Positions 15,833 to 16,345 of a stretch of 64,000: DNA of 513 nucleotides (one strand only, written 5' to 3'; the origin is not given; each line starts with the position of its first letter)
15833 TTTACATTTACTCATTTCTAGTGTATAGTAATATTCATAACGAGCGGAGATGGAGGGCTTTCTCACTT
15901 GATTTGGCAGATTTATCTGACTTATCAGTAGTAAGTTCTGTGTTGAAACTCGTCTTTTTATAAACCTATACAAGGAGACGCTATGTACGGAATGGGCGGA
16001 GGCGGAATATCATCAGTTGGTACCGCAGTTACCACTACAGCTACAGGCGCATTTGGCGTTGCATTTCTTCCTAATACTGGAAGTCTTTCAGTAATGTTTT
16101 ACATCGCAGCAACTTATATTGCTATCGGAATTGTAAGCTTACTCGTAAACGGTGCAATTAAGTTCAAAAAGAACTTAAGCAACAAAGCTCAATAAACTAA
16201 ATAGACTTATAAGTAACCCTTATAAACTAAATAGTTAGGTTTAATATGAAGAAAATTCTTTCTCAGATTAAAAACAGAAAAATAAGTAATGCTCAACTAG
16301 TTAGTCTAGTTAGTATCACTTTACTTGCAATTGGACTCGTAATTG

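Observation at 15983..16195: A 70-aa LPNTG protein without a signal peptide, sandwiched between two sortases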

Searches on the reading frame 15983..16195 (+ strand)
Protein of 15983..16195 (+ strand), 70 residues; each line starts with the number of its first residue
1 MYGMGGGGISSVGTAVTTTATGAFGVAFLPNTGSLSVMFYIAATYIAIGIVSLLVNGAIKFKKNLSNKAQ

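Call 3: search_protein_families(library=pfam, proteins=[window:15983-16195:+], max_evalue=0.1)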
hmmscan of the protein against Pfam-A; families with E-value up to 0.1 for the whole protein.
window:15983-16195:+ (70 aa): 0 families

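Call 4: search_protein_families(library=ncbifam, proteins=[window:15983-16195:+], max_evalue=0.1)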
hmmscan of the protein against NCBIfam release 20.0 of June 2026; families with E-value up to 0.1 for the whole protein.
window:15983-16195:+ (70 aa): 0 families

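Call 5: find_homologous_proteins(query=window:15983-16192:+, max_evalue=0.01)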
Query window:15983-16192:+ (70 aa): 1 proteins with E <= 0.01 among 1 candidates.
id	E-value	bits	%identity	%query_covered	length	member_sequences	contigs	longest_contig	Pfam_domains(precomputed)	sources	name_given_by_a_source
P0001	1.2e-34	134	100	100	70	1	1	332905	-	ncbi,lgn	-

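Call 8: find_encoding_contigs(protein=P0001, flank=10000, max_places=6)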
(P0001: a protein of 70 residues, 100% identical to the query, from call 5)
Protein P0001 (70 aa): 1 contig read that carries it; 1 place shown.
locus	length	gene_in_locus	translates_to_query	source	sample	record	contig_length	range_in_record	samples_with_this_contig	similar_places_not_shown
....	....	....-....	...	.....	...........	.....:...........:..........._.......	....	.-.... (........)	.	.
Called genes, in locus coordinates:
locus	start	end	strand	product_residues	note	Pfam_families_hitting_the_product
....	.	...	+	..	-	?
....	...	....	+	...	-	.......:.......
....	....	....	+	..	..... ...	-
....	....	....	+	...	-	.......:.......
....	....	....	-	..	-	-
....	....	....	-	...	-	?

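Call 14: search_protein_representatives(protein=window:15983-16192:+)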
Query: 70 residues. Proteins with E-value up to 0.001 (for the whole library): 15; up to 1e-10: 2; up to 1e-30: 1. The best 15 are listed.
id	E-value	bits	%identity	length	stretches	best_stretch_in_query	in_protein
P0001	3.7e-35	134.2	100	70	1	1-70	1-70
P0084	5.4e-13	64.5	60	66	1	1-69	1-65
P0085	1.6e-07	47.2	29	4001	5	6-66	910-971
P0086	6.6e-06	42.2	50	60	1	16-63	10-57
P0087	7.8e-06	41.9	43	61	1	16-66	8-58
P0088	2.7e-05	40.2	42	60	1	16-65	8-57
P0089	6.5e-05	39.0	45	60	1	16-69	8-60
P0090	3.2e-04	36.9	37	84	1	14-64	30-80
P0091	4.2e-04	36.5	47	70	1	9-68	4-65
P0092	4.9e-04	36.3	45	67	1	14-57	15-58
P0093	5.2e-04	36.2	44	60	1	17-64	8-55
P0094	6.1e-04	36.0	38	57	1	15-66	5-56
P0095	6.2e-04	36.0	38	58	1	19-65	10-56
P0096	7.1e-04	35.8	48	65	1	2-69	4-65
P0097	8.9e-04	35.5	38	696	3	8-46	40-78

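Call 26: find_homologous_proteins(query=A2, max_evalue=0.001)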
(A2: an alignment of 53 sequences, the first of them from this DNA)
Query A2 (53 sequences) (70 aa, profile of the alignment): 175 proteins with E <= 0.001 among 5241 candidates; the best 120 are listed.
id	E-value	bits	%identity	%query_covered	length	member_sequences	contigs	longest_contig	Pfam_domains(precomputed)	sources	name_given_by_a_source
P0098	4.5e-18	82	43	50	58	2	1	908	-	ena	-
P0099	3.7e-17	79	39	73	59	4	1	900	-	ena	-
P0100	3.8e-17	79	35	77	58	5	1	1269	-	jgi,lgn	jgi:hypothetical protein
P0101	6.1e-17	79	36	64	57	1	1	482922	-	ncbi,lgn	-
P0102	8.4e-17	78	30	99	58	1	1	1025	-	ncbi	-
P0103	9.1e-17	78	43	20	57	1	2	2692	-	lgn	-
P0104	1.1e-16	78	33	64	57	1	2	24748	-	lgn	-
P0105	1.1e-16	78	33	64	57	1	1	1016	-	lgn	-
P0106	1.3e-16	78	36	71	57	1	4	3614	-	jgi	jgi:hypothetical protein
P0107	1.3e-16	78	34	71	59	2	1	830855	-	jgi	jgi:hypothetical protein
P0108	1.8e-16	77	37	39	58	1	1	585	-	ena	-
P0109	2.1e-16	77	48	41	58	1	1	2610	-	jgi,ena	jgi:hypothetical protein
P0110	3.7e-16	76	27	47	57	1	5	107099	-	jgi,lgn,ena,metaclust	metaclust:\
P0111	3.8e-16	76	39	66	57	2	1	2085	-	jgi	jgi:hypothetical protein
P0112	5.0e-16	76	34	71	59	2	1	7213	-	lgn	-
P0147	9.6e-15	72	36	31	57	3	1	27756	-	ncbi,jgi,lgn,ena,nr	ncbi:MAG TPA: LPXTG cell wall anchor domain-containing protein [Candidatus Saccharimonadales bacteri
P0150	1.6e-14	71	38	57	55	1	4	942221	-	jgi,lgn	jgi:hypothetical protein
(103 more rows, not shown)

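Call 30: search_protein_families(library=ncbifam, alignment_id=A2, max_evalue=1)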
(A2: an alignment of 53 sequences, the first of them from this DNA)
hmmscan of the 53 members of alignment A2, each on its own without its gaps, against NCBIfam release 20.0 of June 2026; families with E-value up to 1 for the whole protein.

A. member 1, seq(70 aa): 0 families

B. families by the number of members that match (of 53 scanned): 35 families (the first 25 are shown)
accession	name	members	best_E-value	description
TIGR01167.1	LPXTG_anchor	37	1.8e-05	LPXTG cell wall anchor domain-containing protein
NF033846.1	Rumino_NPXTG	9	0.0015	NPXTG-anchored protein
NF033073.1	LPXTG_double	9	0.0032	doubled motif LPXTG anchor domain-containing protein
NF058583.1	LAXTG_small_WW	6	0.00037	LAXTG motif-containing small protein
NF053819.1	EF0750_LPXTG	4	0.0056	EF2685/EF0750 family sortase-dependent surface protein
NF049871.2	cytotoxin_MakA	2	0.0085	alpha-pore-forming cytotoxin MakA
NF041604.1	CSP_NTE_dom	2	0.013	cold shock domain-containing protein membrane protein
NF058582.1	Microco_LAVTG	2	0.026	LAVTG motif-containing sortase-dependent surface protein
NF052423.1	lpg1689_fam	2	0.027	lpg1689 family Dot/Icm T4SS effector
TIGR04402.2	mob_CxxC_CxxC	2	0.052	mobilome CxxCx(11)CxxC protein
NF053632.1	heli_RadD_YejH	2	0.1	DNA repair helicase RadD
NF053808.1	Ssp4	2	0.21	Ssp4 family T6SS effector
NF038329.2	gly_rich_SclB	2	0.51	LPXTG-anchored collagen-like adhesin Scl2/SclB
NF038303.1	EPS_HpsB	1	0.009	hormogonium polysaccharide secretion pseudopilin HpsB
NF007872.0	PRK10577.2-3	1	0.013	Fe(3+)-hydroxamate ABC transporter permease FhuB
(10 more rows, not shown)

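Call 60: find_encoding_contigs(protein=P0084, flank=6000, max_places=3)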
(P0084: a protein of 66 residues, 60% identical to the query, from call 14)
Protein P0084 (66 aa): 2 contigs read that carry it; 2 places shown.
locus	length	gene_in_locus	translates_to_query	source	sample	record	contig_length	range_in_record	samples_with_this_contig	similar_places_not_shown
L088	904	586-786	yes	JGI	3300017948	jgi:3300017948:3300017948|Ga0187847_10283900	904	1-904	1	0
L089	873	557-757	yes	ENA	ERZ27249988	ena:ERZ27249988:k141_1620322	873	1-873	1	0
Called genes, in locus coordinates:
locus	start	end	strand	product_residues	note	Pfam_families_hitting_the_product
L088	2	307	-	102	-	?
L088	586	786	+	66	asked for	-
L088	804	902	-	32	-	?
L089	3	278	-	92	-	?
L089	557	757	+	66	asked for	-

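Call 61: find_encoding_contigs(protein=P0150, flank=8000, max_places=2)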
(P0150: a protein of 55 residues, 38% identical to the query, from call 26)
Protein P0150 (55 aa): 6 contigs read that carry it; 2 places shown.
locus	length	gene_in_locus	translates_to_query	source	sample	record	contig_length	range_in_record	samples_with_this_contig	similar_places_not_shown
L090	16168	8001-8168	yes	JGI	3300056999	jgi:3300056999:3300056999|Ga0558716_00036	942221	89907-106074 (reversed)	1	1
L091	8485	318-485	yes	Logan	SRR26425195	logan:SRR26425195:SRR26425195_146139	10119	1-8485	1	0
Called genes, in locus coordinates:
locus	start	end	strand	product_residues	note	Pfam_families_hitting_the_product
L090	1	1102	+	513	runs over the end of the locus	PF01564:Spermine_synth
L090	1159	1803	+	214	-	-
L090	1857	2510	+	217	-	-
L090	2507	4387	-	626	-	PF00122:E1-E2_ATPase, PF00702:Hydrolase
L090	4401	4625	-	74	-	-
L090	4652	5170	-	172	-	-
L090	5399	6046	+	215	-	PF02397:Bac_transf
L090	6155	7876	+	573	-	PF01522:Polysacc_deac_1, PF02018:CBM_4_9 (weak)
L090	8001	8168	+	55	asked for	-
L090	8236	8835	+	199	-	PF04203:Sortase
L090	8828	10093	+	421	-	PF13506:Glyco_transf_21, PF03142:Chitin_synth_2 (faint), PF13641:Glyco_tranf_2_3, PF00535:Glycos_transf_2, PF13632:Glyco_trans_2_3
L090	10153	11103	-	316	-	PF04203:Sortase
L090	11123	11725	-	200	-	-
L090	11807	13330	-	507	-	PF01381:HTH_3, PF13443:HTH_26 (weak), PF13560:HTH_31, PF13744:HTH_37 (weak), PF00275:EPSP_synthase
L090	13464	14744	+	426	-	PF00464:SHMT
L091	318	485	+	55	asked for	-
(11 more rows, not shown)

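Call 62: find_encoding_contigs(protein=P0107, flank=8000, max_places=2)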
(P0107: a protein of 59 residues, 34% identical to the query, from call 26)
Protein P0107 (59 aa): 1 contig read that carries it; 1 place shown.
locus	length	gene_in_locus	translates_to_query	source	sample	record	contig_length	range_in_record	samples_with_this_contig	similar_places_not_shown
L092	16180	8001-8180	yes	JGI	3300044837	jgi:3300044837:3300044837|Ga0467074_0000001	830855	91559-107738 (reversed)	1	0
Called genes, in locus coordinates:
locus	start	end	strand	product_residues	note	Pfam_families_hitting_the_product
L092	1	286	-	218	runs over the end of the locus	PF01966:HD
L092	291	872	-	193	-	PF02545:Maf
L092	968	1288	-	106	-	-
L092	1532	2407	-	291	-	PF05116:S6PP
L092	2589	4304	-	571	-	PF00331:Glyco_hydro_10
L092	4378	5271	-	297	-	-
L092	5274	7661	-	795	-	PF01522:Polysacc_deac_1, PF16655:PhoD_N (faint), PF00041:fn3 (faint), PF16656:Pur_ac_phosph_N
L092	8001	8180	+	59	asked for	-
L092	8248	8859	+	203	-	PF04203:Sortase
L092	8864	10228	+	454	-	PF00535:Glycos_transf_2, PF01644:Chitin_synth_1 (faint), PF00535:Glycos_transf_2, PF13641:Glyco_tranf_2_3, PF13632:Glyco_trans_2_3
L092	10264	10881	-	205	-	PF06414:Zeta_toxin, PF13671:AAA_33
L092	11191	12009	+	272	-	PF00953:Glycos_transf_4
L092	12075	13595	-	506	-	PF01381:HTH_3, PF13443:HTH_26 (weak), PF13560:HTH_31, PF00275:EPSP_synthase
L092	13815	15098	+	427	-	PF00464:SHMT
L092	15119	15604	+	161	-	PF00293:NUDIX, PF14815:NUDIX_4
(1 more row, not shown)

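Call 71: list_cluster_members(proteins=[P0001, P0002, P0147])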
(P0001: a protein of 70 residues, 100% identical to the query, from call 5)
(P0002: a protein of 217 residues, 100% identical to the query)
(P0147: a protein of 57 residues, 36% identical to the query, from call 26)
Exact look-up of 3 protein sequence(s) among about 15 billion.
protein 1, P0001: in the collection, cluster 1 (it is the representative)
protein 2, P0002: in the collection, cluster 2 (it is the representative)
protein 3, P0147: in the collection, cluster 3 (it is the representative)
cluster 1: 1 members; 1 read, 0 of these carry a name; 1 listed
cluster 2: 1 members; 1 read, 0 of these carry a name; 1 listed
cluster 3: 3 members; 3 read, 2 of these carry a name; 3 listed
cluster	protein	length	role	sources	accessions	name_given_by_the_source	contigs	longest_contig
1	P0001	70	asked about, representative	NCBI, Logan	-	-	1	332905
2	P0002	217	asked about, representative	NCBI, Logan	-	-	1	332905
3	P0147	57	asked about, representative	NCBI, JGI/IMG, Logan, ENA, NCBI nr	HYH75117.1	MAG TPA: LPXTG cell wall anchor domain-containing protein [Candidatus Saccharimonadales ... | LPXTG cell wall anchor domain-containing protein [Candidatus Saccharimonadales bacterium]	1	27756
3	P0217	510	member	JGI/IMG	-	glutamate formiminotransferase / formiminotetrahydrofolate cyclodeaminase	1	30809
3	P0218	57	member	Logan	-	-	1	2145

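Call 72: predict_structure(alignment_id=A3)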
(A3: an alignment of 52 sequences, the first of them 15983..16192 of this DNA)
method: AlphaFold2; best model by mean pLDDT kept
length: 70 residues; sequences in the alignment: 52
mean_pLDDT: 64.8   pTM: 0.36
mean pLDDT of the five models: 64.8, 64.7, 64.6, 63.7, 60.3
residues with pLDDT >= 90: 1; 70-90: 30; 50-70: 22; < 50: 17
segments of 3 or more residues with pLDDT < 50: 2-17
pLDDT, mean of each block of 10 residues (from residue 1): 41 48 53 66 85 88 73
secondary structure, 60 per line:
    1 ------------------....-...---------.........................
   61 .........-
elements in order: H19-22 H36-69
